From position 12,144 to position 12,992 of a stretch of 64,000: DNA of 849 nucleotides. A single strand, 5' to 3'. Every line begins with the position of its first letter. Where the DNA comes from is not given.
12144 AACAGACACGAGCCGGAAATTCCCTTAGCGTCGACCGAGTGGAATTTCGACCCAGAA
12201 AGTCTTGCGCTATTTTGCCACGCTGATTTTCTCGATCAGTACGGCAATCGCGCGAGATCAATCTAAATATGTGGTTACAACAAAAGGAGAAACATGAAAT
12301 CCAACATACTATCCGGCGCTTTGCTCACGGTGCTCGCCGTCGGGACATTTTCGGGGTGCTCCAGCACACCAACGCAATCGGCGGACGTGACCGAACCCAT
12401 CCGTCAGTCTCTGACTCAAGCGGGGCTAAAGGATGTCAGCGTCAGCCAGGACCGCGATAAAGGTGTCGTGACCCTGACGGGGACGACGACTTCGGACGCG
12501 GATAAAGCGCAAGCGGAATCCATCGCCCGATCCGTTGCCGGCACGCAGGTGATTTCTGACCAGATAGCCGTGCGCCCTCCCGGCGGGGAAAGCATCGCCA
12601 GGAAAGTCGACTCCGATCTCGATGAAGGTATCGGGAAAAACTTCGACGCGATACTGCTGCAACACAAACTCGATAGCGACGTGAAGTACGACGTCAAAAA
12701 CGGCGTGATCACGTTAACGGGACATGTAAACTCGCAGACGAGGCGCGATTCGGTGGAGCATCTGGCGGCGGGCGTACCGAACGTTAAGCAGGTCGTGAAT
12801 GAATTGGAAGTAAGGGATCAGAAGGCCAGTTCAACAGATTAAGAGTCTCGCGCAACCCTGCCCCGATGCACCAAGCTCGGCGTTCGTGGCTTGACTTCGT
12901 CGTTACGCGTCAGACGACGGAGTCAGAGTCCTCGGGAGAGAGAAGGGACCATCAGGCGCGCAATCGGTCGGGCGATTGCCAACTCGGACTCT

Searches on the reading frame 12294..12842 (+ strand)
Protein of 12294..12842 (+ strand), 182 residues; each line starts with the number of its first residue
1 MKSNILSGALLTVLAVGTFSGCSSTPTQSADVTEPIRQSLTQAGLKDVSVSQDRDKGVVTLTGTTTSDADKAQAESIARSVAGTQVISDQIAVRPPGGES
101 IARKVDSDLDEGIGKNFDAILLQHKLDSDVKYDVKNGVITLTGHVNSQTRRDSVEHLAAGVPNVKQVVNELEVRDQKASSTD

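Call 10: search_protein_families(library=pfam, proteins=[window:12294-12842:+])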
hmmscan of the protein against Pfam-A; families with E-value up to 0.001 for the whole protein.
window:12294-12842:+ (182 aa): 3 families
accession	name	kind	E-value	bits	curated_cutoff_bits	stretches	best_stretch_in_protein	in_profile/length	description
PF04972.22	BON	-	3.5e-23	82.1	27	2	123-174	15-68/69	BON domain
PF21937.1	Yop-YscD_ppl_2nd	-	3.5e-09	36.7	27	1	36-91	8-64/67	YscD/CdsD-like Bon-like domain 2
PF21934.1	Yop-YscD_ppl_3rd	-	4.6e-06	26.7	24.3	0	118-149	7-38/64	YscD/CdsD-like Bon-like domain 3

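Call 69: find_homologous_proteins(query=window:12294-12842:+, max_evalue=1e-20)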
Query window:12294-12842:+ (182 aa): 7830 proteins with E <= 1e-20 among 8000 candidates; the best 120 are listed.
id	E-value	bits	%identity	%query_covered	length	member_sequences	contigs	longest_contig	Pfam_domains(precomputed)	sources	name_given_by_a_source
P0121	8.3e-101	352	94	100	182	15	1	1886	PF04972.23,PF21934.2,PF21937.2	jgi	jgi:hyperosmotically inducible periplasmic protein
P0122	1.4e-97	342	91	100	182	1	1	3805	PF04972.23,PF21934.2,PF21937.2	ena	-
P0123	1.4e-95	335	90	100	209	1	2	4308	PF04972.23,PF21934.2,PF21937.2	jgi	jgi:hyperosmotically inducible protein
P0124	2.1e-95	335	89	100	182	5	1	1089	PF04972.23,PF21934.2,PF21937.2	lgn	-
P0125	4.3e-95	334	87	100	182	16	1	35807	PF04972.23,PF21934.2,PF21937.2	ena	-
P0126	1.7e-94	332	89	100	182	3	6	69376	PF04972.23,PF21934.2,PF21937.2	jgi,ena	jgi:hyperosmotically inducible protein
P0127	2.6e-94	331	89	100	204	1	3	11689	PF04972.23,PF21934.2,PF21937.2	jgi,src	jgi:hyperosmotically inducible protein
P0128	3.5e-94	331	87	100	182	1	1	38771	PF04972.23,PF21934.2,PF21937.2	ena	-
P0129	4.4e-94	331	88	100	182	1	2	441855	PF04972.23,PF21934.2,PF21937.2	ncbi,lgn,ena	-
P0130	4.9e-94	330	88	100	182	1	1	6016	PF04972.23,PF21934.2,PF21937.2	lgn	-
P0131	9.5e-94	329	85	100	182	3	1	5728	PF04972.23,PF21934.2,PF21937.2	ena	-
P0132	2.6e-93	328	87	100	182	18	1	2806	PF04972.23,PF21937.2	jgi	jgi:hyperosmotically inducible protein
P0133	2.9e-93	328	88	100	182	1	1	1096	PF04972.23,PF21934.2,PF21937.2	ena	-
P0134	4.1e-92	324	86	100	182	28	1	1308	PF04972.23,PF21934.2,PF21937.2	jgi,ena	-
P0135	6.3e-92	324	86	100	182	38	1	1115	PF04972.23,PF21937.2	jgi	jgi:hyperosmotically inducible protein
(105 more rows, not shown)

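Call 70: find_encoding_contigs(protein=P0129, flank=10000, max_places=1)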
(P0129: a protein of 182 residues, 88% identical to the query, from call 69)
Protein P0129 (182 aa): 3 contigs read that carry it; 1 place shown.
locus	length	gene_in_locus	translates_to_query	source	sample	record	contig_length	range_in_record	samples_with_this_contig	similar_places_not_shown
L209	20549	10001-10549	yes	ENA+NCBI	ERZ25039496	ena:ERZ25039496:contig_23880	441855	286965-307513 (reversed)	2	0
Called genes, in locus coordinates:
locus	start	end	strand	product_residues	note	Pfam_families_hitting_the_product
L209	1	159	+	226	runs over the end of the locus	PF00027:cNMP_binding, PF13545:HTH_Crp_2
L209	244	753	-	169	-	-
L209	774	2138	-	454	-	PF00072:Response_reg (weak), PF13426:PAS_9, PF00990:GGDEF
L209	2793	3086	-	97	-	-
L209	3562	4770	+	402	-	PF12779:WXXGXW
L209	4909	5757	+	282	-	PF02405:MlaE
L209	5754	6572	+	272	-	PF00005:ABC_tran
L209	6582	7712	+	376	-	PF02470:MlaD, PF28544:Helical_needle (weak), PF00691:OmpA (weak)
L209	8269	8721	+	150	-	PF07366:SnoaL, PF12680:SnoaL_2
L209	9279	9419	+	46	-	PF05532:CsbD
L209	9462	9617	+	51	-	PF11752:DUF3309 (weak)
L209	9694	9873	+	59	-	-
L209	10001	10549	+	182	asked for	PF04972:BON, PF21937:Yop-YscD_ppl_2nd (faint), PF21934:Yop-YscD_ppl_3rd (faint), PF04972:BON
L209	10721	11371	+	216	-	PF00027:cNMP_binding, PF13545:HTH_Crp_2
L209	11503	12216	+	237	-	PF00027:cNMP_binding, PF13545:HTH_Crp_2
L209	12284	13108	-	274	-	PF00072:Response_reg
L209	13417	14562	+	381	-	PF13480:Acetyltransf_6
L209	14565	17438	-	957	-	PF08282:Hydrolase_3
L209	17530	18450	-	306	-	-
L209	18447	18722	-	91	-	PF13480:Acetyltransf_6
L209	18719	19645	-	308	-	PF13480:Acetyltransf_6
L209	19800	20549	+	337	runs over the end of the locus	PF01522:Polysacc_deac_1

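Call 71: find_encoding_contigs(protein=P0126, flank=10000, max_places=2)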
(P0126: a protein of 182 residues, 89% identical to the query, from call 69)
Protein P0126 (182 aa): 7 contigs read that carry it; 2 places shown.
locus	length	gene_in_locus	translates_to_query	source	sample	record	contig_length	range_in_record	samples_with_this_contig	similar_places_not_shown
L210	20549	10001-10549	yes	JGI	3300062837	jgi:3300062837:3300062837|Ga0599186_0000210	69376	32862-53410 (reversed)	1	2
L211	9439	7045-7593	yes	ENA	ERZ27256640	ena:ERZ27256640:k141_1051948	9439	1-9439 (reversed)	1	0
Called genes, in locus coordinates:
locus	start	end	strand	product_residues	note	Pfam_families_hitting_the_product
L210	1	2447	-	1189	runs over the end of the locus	PF07719:TPR_2 (faint), PF23914:TPR_CcmH_CycH (faint), PF13517:FG-GAP_3, PF07593:UnbV_ASPIC (weak)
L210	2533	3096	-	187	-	-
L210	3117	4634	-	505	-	-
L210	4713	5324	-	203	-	-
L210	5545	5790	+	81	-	-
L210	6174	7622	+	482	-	PF13372:Alginate_exp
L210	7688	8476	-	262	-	PF00455:DeoRC (faint), PF06026:Rib_5-P_isom_A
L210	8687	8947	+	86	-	-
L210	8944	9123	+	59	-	PF05532:CsbD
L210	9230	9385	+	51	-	-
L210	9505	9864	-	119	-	-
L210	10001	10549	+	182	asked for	PF04972:BON, PF21937:Yop-YscD_ppl_2nd (faint), PF21934:Yop-YscD_ppl_3rd (faint), PF04972:BON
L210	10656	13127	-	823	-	PF00912:Transgly, PF00905:Transpeptidase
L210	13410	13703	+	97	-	-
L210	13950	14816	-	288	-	PF00072:Response_reg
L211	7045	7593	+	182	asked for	PF04972:BON, PF21937:Yop-YscD_ppl_2nd (faint), PF21934:Yop-YscD_ppl_3rd (faint), PF04972:BON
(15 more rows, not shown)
